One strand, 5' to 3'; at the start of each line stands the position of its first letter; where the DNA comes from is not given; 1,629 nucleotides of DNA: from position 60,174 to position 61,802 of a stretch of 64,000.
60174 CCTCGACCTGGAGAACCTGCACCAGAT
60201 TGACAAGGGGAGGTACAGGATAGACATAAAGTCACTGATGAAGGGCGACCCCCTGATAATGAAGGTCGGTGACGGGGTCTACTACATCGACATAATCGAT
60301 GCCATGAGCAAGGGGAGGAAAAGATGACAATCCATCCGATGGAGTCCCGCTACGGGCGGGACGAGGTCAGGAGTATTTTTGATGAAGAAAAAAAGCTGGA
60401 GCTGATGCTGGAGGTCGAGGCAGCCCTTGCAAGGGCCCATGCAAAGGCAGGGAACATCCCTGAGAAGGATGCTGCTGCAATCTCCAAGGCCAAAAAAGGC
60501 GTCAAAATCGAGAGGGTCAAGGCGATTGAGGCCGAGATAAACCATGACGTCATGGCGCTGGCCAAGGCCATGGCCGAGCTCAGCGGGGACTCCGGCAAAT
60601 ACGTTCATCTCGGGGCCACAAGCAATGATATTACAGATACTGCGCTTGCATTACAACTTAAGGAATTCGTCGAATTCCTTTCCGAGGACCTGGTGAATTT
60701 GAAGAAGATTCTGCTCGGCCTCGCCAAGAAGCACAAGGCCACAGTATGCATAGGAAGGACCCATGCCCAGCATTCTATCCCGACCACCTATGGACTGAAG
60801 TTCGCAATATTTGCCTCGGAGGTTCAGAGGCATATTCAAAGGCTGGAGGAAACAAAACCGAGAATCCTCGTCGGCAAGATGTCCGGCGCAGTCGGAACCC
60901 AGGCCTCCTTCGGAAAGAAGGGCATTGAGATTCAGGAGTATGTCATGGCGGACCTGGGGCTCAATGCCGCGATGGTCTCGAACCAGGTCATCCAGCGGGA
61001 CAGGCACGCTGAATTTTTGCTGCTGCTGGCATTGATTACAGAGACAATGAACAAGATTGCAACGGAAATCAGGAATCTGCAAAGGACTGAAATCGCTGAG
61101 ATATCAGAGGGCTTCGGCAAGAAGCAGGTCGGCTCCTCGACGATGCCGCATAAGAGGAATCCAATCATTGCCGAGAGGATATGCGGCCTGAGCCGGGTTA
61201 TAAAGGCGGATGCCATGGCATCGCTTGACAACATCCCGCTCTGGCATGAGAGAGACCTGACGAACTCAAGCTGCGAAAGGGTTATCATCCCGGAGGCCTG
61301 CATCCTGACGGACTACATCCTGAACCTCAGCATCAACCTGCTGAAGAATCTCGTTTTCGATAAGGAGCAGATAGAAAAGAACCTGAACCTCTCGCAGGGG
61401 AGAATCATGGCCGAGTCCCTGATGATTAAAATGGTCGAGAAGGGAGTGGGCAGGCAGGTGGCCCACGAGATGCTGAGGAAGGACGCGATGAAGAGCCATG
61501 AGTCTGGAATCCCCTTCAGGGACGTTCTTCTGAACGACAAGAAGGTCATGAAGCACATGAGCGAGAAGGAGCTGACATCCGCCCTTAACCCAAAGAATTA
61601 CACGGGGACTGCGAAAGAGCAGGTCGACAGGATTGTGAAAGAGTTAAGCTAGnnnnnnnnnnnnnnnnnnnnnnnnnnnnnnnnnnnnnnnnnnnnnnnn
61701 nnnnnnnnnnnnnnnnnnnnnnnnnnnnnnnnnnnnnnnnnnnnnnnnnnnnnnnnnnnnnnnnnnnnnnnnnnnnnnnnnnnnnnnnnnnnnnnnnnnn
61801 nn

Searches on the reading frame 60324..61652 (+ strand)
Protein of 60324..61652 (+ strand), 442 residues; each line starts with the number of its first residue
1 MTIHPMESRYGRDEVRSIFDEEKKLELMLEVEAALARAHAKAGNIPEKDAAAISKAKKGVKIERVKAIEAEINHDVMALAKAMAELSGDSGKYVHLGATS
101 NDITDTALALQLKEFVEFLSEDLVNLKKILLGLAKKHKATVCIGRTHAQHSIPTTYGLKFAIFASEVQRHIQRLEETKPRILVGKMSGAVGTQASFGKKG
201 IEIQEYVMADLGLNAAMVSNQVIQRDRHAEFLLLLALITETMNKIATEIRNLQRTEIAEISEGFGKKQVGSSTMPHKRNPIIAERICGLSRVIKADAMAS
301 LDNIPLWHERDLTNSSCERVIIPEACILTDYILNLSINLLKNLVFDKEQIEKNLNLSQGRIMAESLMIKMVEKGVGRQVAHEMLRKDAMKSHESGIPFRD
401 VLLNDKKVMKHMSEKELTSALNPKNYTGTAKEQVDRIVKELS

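Call 9: search_protein_families(library=pfam, proteins=[window:60324-61652:+], max_evalue=0.01)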
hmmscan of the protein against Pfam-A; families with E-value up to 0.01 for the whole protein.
window:60324-61652:+ (442 aa): 3 families
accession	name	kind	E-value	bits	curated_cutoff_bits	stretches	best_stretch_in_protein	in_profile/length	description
PF00206.25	Lyase_1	-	5.2e-54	184.2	27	1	12-292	7-309/312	Lyase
PF10397.14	ADSL_C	-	6.7e-22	78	32.7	1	359-436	1-78/79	Adenylosuccinate lyase C-terminus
PF08328.16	ASL_C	-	0.00076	20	35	1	309-427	4-115/115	Adenylosuccinate lyase C-terminal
